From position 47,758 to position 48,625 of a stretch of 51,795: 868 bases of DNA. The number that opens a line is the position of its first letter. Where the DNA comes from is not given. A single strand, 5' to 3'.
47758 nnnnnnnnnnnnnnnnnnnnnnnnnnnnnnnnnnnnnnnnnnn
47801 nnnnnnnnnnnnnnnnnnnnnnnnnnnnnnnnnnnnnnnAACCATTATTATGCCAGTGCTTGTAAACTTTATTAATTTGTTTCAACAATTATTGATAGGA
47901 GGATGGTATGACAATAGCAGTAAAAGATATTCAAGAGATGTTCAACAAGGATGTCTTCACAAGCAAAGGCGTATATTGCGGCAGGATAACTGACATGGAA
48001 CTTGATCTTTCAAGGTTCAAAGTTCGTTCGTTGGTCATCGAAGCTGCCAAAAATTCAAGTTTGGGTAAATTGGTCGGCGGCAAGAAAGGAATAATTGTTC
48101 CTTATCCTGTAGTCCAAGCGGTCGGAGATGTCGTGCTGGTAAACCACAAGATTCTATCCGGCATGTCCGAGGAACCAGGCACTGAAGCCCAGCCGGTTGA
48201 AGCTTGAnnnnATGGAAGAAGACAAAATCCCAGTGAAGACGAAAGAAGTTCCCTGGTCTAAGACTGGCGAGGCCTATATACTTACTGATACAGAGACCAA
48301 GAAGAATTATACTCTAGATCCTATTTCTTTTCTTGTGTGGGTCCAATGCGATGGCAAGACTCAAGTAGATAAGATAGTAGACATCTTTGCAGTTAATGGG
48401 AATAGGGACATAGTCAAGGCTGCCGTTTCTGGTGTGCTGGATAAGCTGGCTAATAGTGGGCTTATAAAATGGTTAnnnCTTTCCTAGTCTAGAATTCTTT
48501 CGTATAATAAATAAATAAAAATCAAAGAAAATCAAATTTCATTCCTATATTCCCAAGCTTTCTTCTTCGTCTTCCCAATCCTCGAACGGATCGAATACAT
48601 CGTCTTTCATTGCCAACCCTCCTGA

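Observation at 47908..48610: PRC-barrel / PqqD-like bicistron plus an acidic 21-codon micro-ORF, immediately beside ftsZ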

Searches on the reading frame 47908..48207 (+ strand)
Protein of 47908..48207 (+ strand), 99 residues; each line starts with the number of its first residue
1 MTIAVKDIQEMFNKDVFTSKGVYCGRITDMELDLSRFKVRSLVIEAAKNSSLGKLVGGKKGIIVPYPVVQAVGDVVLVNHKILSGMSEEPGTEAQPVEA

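Call 3: search_protein_families(library=pfam, proteins=[window:47908-48207:+], max_evalue=1)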
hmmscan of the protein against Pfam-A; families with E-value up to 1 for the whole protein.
window:47908-48207:+ (99 aa): 1 family
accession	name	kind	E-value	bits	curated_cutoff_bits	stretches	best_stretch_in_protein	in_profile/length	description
PF05239.21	PRC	-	3.6e-08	33.7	21.2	1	8-79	6-72/78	PRC-barrel domain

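Call 4: search_protein_families(library=ncbifam, proteins=[window:47908-48207:+], max_evalue=1)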
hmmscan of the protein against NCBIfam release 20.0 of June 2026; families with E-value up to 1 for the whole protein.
window:47908-48207:+ (99 aa): 2 families
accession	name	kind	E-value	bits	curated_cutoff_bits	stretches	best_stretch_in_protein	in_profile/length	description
TIGR02888.1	spore_YlmC_YmxH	subfamily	0.0019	18.4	44.2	1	10-78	4-74/76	YlmC/YmxH family sporulation protein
NF010751.0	PRK14154.1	equivalog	0.082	12.5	266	1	17-94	51-126/208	nucleotide exchange factor GrpE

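Call 11: find_encoding_contigs(protein=window:47908-48207:+, flank=6000, max_places=10)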
Protein window:47908-48207:+ (99 aa): 2 contigs read that carry it; 2 places shown.
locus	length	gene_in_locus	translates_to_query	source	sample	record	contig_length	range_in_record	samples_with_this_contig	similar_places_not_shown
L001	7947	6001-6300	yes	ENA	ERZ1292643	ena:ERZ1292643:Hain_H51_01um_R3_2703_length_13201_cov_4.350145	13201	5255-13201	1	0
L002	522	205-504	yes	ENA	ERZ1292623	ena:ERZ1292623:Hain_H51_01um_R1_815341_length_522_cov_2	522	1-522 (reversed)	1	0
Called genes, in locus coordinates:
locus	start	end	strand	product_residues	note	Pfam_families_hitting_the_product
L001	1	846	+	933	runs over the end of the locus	PF00270:DEAD, PF04851:ResIII, PF00271:Helicase_C, PF19306:WHD_Lhr, PF08494:DEAD_assoc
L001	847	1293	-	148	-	PF02308:MgtC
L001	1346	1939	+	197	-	PF02223:Thymidylate_kin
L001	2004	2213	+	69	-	-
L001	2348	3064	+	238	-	PF08241:Methyltransf_11, PF13649:Methyltransf_25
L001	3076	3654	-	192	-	-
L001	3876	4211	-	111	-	PF08123:DOT1 (weak)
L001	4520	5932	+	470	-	PF00117:GATase, PF07722:Peptidase_C26, PF02540:NAD_synthase, PF01171:ATP_bind_3 (weak), PF03054:tRNA_Me_trans (faint), PF06508:QueC (weak), PF00958:GMP_synt_C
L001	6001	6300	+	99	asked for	PF05239:PRC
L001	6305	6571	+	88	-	PF05402:PqqD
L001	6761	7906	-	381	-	PF00091:Tubulin, PF12327:FtsZ_C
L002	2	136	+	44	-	?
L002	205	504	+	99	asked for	PF05239:PRC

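Call 34: search_solved_structures(query=window:47908-48204:+, max_evalue=1, show_alignments=2)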
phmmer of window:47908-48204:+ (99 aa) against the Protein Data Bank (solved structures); distinct sequences matched with E-value up to 1: 4.
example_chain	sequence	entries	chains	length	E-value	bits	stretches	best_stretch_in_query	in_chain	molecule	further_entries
8qzo_A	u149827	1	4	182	5.2e-11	45.8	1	7-79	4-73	PRC-barrel domain-containing protein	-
8onw_D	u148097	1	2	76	3e-10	43.4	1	7-79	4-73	PRC-barrel domain-containing protein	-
8onw_A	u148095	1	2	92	3.7e-10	43.1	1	7-79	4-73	PRC-barrel domain-containing protein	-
1pm3_A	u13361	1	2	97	2.3e-06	31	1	6-78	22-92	MTH1895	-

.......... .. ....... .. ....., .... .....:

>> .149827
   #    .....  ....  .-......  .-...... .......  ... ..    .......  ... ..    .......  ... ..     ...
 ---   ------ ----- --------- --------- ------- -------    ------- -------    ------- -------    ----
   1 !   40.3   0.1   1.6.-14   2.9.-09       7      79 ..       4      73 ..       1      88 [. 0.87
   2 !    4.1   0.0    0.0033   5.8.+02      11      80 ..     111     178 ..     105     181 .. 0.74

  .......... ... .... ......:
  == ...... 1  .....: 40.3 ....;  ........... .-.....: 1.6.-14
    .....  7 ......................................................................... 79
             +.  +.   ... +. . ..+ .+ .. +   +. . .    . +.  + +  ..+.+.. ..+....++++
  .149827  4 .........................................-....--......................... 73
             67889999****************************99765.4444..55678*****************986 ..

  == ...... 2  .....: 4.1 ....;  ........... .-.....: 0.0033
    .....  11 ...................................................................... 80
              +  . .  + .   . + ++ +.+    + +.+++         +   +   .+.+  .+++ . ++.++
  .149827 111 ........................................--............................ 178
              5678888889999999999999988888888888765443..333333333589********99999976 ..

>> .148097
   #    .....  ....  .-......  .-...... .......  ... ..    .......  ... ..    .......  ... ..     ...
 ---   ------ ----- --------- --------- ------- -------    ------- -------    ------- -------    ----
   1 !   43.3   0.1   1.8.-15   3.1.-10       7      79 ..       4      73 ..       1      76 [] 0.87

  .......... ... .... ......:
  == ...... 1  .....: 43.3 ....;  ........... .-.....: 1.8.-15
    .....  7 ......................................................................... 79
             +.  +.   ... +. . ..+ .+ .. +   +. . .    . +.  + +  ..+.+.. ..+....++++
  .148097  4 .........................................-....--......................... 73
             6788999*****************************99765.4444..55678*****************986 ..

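Call 77: find_homologous_proteins(query=window:47908-48204:+, max_evalue=0.00001)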
Query window:47908-48204:+ (99 aa): 175 proteins with E <= 0.00001 among 177 candidates; the best 120 are listed.
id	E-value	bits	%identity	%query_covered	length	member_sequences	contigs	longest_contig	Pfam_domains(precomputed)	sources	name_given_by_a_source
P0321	2.9e-56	205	100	100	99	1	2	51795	PF05239.22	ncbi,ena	-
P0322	3.0e-48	179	88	96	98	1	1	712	PF05239.22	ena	-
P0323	8.5e-47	175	90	92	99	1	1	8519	PF05239.22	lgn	-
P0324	1.2e-46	174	92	90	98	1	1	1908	PF05239.22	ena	-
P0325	4.1e-46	173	82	99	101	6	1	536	PF05239.22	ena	-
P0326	1.7e-45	171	84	99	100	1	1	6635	PF05239.22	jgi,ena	-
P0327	3.9e-45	169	80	99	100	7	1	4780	PF05239.22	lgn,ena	-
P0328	1.1e-43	165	88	87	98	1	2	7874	PF05239.22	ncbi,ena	-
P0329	2.5e-43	164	87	90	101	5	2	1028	PF05239.22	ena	-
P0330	1.4e-40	155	75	94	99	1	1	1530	PF05239.22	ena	-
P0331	6.2e-40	153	78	94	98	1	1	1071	PF05239.22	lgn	-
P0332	5.0e-38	147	71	94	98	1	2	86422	PF05239.22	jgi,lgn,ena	-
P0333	6.8e-37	143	72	91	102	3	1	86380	PF05239.22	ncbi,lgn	-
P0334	9.6e-37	143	76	87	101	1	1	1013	PF05239.22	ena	-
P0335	1.1e-36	142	66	99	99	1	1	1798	PF05239.22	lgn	-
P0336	1.2e-35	139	70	89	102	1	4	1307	PF05239.22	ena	-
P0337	2.3e-35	138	67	87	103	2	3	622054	PF05239.22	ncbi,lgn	ncbi:MAG: PRC-barrel domain-containing protein [Candidatus Aenigmatarchaeota archaeon]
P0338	8.7e-35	136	67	95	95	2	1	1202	PF05239.22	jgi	jgi:sporulation protein YlmC with PRC-barrel domain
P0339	8.9e-35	136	67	95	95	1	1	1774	PF05239.22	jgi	jgi:sporulation protein YlmC with PRC-barrel domain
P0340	1.8e-34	135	73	89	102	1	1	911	PF05239.22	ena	-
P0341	2.5e-34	135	74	81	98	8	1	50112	PF05239.22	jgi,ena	-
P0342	4.2e-34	134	70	92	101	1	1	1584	PF05239.22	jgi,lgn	jgi:sporulation protein YlmC with PRC-barrel domain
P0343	7.6e-34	133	66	95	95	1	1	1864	PF05239.22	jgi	jgi:sporulation protein YlmC with PRC-barrel domain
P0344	8.7e-34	133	71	90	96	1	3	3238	PF05239.22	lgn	-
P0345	1.1e-33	133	64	96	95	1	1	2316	PF05239.22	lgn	-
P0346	1.1e-33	133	70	81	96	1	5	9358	PF05239.22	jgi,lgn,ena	-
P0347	1.2e-33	133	74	81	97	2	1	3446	PF05239.22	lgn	-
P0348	1.2e-33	133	66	100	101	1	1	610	PF05239.22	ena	-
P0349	1.3e-33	133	71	90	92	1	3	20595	PF05239.22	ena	-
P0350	1.4e-33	132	67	90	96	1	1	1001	PF05239.22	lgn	-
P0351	1.4e-33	132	69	95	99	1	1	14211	PF05239.22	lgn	-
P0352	1.5e-33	132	71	81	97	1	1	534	PF05239.22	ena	-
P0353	2.0e-33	132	65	100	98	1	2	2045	PF05239.22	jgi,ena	-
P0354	2.2e-33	132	65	100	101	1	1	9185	PF05239.22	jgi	jgi:sporulation protein YlmC with PRC-barrel domain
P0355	2.2e-33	132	71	81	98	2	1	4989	PF05239.22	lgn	-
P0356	2.4e-33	132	63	96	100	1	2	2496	PF05239.22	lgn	-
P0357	2.7e-33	132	65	90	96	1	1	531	PF05239.22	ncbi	-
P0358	3.0e-33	131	64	96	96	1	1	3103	PF05239.22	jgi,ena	-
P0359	3.2e-33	131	68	98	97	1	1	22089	PF05239.22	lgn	-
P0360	3.4e-33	131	70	90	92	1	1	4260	PF05239.22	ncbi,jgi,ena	-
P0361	3.6e-33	131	64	100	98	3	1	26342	PF05239.22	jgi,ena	-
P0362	3.6e-33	131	68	92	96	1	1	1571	PF05239.22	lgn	-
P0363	4.4e-33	131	70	90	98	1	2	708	PF05239.22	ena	-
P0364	4.7e-33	131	65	100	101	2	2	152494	PF05239.22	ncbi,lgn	-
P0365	4.7e-33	131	67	95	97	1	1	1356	PF05239.22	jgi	jgi:sporulation protein YlmC with PRC-barrel domain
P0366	4.9e-33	131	64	99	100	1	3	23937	PF05239.22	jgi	jgi:sporulation protein YlmC with PRC-barrel domain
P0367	4.9e-33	131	66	90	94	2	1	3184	PF05239.22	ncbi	-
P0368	5.1e-33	131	65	95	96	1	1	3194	PF05239.22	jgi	jgi:sporulation protein YlmC with PRC-barrel domain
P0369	5.7e-33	131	64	87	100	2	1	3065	PF05239.22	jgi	jgi:sporulation protein YlmC with PRC-barrel domain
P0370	6.2e-33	130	66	100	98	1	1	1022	PF05239.22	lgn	-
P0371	6.3e-33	130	63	99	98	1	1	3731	PF05239.22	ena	-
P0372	6.4e-33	130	64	90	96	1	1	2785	PF05239.22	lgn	-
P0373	6.5e-33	130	64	99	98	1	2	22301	PF05239.22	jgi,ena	-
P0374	7.7e-33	130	64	97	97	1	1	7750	PF05239.22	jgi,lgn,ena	-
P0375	8.5e-33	130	66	99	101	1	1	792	PF05239.22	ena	-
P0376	9.0e-33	130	63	99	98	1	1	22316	PF05239.22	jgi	jgi:sporulation protein YlmC with PRC-barrel domain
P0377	9.3e-33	130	70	81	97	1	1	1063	PF05239.22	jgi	jgi:sporulation protein YlmC with PRC-barrel domain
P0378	1.1e-32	130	65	90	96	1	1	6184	PF05239.22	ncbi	-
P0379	1.3e-32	129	65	100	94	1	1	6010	PF05239.22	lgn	-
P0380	1.5e-32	129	65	90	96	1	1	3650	PF05239.22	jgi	jgi:sporulation protein YlmC with PRC-barrel domain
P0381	1.7e-32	129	73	81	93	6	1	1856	PF05239.22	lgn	-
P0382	1.8e-32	129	63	96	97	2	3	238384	PF05239.22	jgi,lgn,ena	-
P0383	1.8e-32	129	65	100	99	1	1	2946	PF05239.22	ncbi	-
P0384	1.9e-32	129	67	90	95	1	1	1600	PF05239.22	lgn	-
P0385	1.9e-32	129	70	81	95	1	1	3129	PF05239.22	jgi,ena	-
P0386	2.1e-32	129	64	96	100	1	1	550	PF05239.22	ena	-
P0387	2.1e-32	129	64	99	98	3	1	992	PF05239.22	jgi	-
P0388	2.5e-32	128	64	98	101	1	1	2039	PF05239.22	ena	-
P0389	2.7e-32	128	65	94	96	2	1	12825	PF05239.22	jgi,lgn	-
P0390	2.7e-32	128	70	90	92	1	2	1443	PF05239.22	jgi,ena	-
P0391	2.9e-32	128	65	100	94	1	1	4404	PF05239.22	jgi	jgi:sporulation protein YlmC with PRC-barrel domain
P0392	3.2e-32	128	71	83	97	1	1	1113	PF05239.22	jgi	jgi:sporulation protein YlmC with PRC-barrel domain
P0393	3.5e-32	128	70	81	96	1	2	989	PF05239.22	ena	-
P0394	3.7e-32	128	66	90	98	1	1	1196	PF05239.22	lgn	-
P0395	3.8e-32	128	61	99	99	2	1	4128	PF05239.22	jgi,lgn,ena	-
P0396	3.8e-32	128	74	81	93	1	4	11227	PF05239.22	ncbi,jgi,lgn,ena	-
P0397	4.2e-32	128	65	95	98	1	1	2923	PF05239.22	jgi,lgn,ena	-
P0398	4.3e-32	128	67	90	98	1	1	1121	PF05239.22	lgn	-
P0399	4.4e-32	128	67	90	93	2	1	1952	PF05239.22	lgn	-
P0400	4.5e-32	128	73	81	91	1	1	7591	PF05239.22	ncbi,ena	-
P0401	4.6e-32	128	67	90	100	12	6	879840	PF05239.22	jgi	jgi:sporulation protein YlmC with PRC-barrel domain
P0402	4.8e-32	128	70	81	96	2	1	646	PF05239.22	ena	-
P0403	5.2e-32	127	68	85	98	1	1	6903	PF05239.22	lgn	-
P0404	5.6e-32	127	64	100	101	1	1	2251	PF05239.22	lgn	-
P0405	5.9e-32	127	66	95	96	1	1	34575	PF05239.22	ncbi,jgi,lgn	-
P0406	5.9e-32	127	66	95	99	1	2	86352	PF05239.22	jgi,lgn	jgi:sporulation protein YlmC with PRC-barrel domain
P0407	6.0e-32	127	69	90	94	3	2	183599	PF05239.22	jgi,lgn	jgi:sporulation protein YlmC with PRC-barrel domain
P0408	6.1e-32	127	66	90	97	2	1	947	PF05239.22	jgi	jgi:sporulation protein YlmC with PRC-barrel domain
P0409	6.4e-32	127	70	81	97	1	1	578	PF05239.22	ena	-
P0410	7.9e-32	127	70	83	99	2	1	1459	PF05239.22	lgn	-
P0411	8.2e-32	127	67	93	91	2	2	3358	PF05239.22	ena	-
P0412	8.5e-32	127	70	81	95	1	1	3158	PF05239.22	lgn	-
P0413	9.1e-32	127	66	90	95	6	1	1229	PF05239.22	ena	-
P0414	9.7e-32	127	63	100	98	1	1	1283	PF05239.22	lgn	-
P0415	1.0e-31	127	69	90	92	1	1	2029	PF05239.22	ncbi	-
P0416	1.0e-31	127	64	95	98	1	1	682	PF05239.22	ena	-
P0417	1.1e-31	126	63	96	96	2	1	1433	PF05239.22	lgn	-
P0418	1.2e-31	126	65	94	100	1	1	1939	PF05239.22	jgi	jgi:sporulation protein YlmC with PRC-barrel domain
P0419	1.2e-31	126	67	96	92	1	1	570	PF05239.22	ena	-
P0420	1.2e-31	126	63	99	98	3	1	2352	PF05239.22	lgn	-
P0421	1.3e-31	126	66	90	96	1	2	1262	PF05239.22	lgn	-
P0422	1.4e-31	126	61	90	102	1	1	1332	PF05239.22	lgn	-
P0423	1.4e-31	126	65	100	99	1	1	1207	PF05239.22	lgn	-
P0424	1.5e-31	126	70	83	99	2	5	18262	PF05239.22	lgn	-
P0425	1.6e-31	126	63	100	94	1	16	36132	PF05239.22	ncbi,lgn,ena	-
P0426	1.7e-31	126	66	90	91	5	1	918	PF05239.22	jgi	-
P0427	1.8e-31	126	63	100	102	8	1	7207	PF05239.22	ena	-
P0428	1.9e-31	126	66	96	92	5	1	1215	PF05239.22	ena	-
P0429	1.9e-31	126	63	95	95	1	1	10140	PF05239.22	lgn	-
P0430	1.9e-31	126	67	96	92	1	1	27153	PF05239.22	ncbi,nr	ncbi:MAG: hypothetical protein GF368_05735 [Candidatus Aenigmarchaeota archaeon]|nr:hypothetical pro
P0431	1.9e-31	126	69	90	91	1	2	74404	PF05239.22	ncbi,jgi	-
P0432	2.0e-31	126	66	90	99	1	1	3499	PF05239.22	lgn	-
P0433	2.4e-31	125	64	95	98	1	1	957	PF05239.22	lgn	-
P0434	2.4e-31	125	69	81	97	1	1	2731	PF05239.22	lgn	-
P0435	2.5e-31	125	69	90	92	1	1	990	PF05239.22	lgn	-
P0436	2.7e-31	125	67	96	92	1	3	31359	PF05239.22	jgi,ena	jgi:sporulation protein YlmC with PRC-barrel domain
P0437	3.5e-31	125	69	81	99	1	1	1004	PF05239.22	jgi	jgi:sporulation protein YlmC with PRC-barrel domain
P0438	4.0e-31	125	65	95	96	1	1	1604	PF05239.22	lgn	-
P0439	4.8e-31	124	61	100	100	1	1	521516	PF05239.22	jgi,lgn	jgi:sporulation protein YlmC with PRC-barrel domain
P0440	5.1e-31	124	69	81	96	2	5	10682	PF05239.22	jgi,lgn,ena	-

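Call 82: predict_structure(alignment_id=A6)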
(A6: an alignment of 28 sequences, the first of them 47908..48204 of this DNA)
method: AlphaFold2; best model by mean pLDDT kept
length: 99 residues; sequences in the alignment: 28
mean_pLDDT: 66.8   pTM: 0.55
mean pLDDT of the five models: 66.8, 66.7, 63.5, 58.9, 58.8
residues with pLDDT >= 90: 0; 70-90: 52; 50-70: 25; < 50: 22
segments of 3 or more residues with pLDDT < 50: 1-6, 84-99
pLDDT, mean of each block of 10 residues (from residue 1): 51 78 82 77 78 66 76 71 45 41
secondary structure, 60 per line:
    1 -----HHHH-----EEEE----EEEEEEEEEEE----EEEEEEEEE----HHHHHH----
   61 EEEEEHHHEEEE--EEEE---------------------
elements in order: H6-9 E15-18 E23-33 E38-46 H51-56 E61-65 E69-72 E75-78

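Call 84: fold_search(model_id=the predicted structure, library=pdb)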
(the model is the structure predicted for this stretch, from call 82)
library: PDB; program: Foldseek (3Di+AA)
matches with E <= 10: 207; with E <= 0.001: 35
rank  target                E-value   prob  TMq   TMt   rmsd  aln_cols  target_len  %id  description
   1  8onw_A                7.9e-07  1.00  0.62  0.66   2.6        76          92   34  Crystal structure of the hetero-dimeric complex from Archaeoglobus fulgidus PRC1 and PRC2 domains (released 2024-04-10)
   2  8onw_D                1.0e-06  1.00  0.61  0.79   2.6        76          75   34  Crystal structure of the hetero-dimeric complex from Archaeoglobus fulgidus PRC1 and PRC2 domains (released 2024-04-10)
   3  8onw_F                1.3e-06  1.00  0.60  0.75   3.0        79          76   33  Crystal structure of the hetero-dimeric complex from Archaeoglobus fulgidus PRC1 and PRC2 domains (released 2024-04-10)
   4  8qzo_B                2.5e-06  1.00  0.61  0.38   7.4        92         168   29  Crystal structure of heterodimeric complex of CdpB1 and CdpB2 from A. fulgidus (released 2024-04-03)
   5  8qzo_A                6.0e-06  1.00  0.60  0.37   2.3        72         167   36  Crystal structure of heterodimeric complex of CdpB1 and CdpB2 from A. fulgidus (released 2024-04-03)
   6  8qzo_D                7.7e-06  1.00  0.60  0.41   2.4        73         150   36  Crystal structure of heterodimeric complex of CdpB1 and CdpB2 from A. fulgidus (released 2024-04-03)
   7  8qzo_F                9.8e-06  1.00  0.60  0.40   2.4        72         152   36  Crystal structure of heterodimeric complex of CdpB1 and CdpB2 from A. fulgidus (released 2024-04-03)
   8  8onw_C                3.0e-05  1.00  0.61  0.77   3.1        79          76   15  Crystal structure of the hetero-dimeric complex from Archaeoglobus fulgidus PRC1 and PRC2 domains (released 2024-04-10)
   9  8onw_E                5.5e-05  1.00  0.55  0.71   3.7        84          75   14  Crystal structure of the hetero-dimeric complex from Archaeoglobus fulgidus PRC1 and PRC2 domains (released 2024-04-10)
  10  1pm3_A                6.2e-05  1.00  0.54  0.75   2.9        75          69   31  MTH1859 (released 2003-08-12)
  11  9k3q_H                1.3e-04  1.00  0.60  0.24   4.3        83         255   19  Cryo-EM structure of the Rhodospirillum rubrum RC-LH1 complex (released 2024-12-04)
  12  8b64_H                1.7e-04  1.00  0.59  0.25   3.9        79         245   22  Cryo-EM structure of RC-LH1-PufX photosynthetic core complex from Rba. capsulatus (released 2023-02-01)
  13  7oy8_H                1.9e-04  1.00  0.60  0.24   4.3        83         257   19  Cryo-EM structure of the Rhodospirillum rubrum RC-LH1 complex (released 2021-09-22)
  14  3t6d_H                3.4e-04  1.00  0.60  0.24   3.9        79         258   22  Crystal Structure of the Reaction Centre from Blastochloris viridis strain DSM 133 (ATCC 19567) substrain-08 (released 2011-11-23)
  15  7yml_H                3.4e-04  1.00  0.59  0.24   4.8        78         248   20  Structure of photosynthetic LH1-RC super-complex of Rhodobacter capsulatus (released 2023-02-22)
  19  1pm3_B                5.0e-04  1.00  0.55  0.77   2.9        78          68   31  MTH1859 (released 2003-08-12)
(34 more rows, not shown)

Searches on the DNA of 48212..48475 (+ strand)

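Call 51: search_rna_families(sources=[L006, L008, L010, L012, L051, L044, L041, L056], threshold=gathering)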
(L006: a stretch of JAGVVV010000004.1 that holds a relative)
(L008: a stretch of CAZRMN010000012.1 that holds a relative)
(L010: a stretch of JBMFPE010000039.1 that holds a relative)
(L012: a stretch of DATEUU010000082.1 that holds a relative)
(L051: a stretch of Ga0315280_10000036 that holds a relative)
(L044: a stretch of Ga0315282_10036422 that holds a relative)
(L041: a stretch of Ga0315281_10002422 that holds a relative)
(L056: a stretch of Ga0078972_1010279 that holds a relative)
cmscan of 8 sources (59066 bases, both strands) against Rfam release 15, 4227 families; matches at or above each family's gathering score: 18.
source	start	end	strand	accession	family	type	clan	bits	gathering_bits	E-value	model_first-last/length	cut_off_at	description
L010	1264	1334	-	RF00005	tRNA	Gene; tRNA;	CL00001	66.6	29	2.5e-12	1-71/71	no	tRNA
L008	2090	2160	-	RF00005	tRNA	Gene; tRNA;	CL00001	66.3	29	3e-12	1-71/71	no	tRNA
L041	6704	6778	+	RF00005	tRNA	Gene; tRNA;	CL00001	62.2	29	4e-11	1-71/71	no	tRNA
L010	4039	4120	+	RF00005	tRNA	Gene; tRNA;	CL00001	60.3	29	1.4e-10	1-71/71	no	tRNA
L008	1989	2083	-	RF00005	tRNA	Gene; tRNA;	CL00001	58.6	29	4.1e-10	1-71/71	no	tRNA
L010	1411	1496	-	RF00005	tRNA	Gene; tRNA;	CL00001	58.6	29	4e-10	1-71/71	no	tRNA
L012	2124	2208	-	RF00005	tRNA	Gene; tRNA;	CL00001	57.6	29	7.6e-10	1-71/71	no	tRNA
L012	5899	5981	+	RF00005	tRNA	Gene; tRNA;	CL00001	55.4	29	2.9e-09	1-71/71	no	tRNA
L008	9305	9400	+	RF00005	tRNA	Gene; tRNA;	CL00001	55.3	29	3.1e-09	1-71/71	no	tRNA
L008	3381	3465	-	RF00005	tRNA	Gene; tRNA;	CL00001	54.9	29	4.2e-09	1-71/71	no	tRNA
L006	6520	6593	+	RF00005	tRNA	Gene; tRNA;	CL00001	54.7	29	4.5e-09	1-71/71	no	tRNA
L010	6538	6612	+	RF00005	tRNA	Gene; tRNA;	CL00001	52.1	29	2.5e-08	1-71/71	no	tRNA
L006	4337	4410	+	RF00005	tRNA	Gene; tRNA;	CL00001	48.4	29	2.5e-07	1-71/71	no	tRNA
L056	1552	1637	+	RF00005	tRNA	Gene; tRNA;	CL00001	46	29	1.2e-06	1-71/71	no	tRNA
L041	6130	6226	+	RF00005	tRNA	Gene; tRNA;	CL00001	44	29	4.2e-06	1-71/71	no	tRNA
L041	3459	3514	-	RF00005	tRNA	Gene; tRNA;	CL00001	43.6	29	5.2e-06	9-63/71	no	tRNA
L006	1747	1842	-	RF00005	tRNA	Gene; tRNA;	CL00001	43.3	29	6.3e-06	1-71/71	no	tRNA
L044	1608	1708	-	RF00005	tRNA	Gene; tRNA;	CL00001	31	29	0.015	1-71/71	no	tRNA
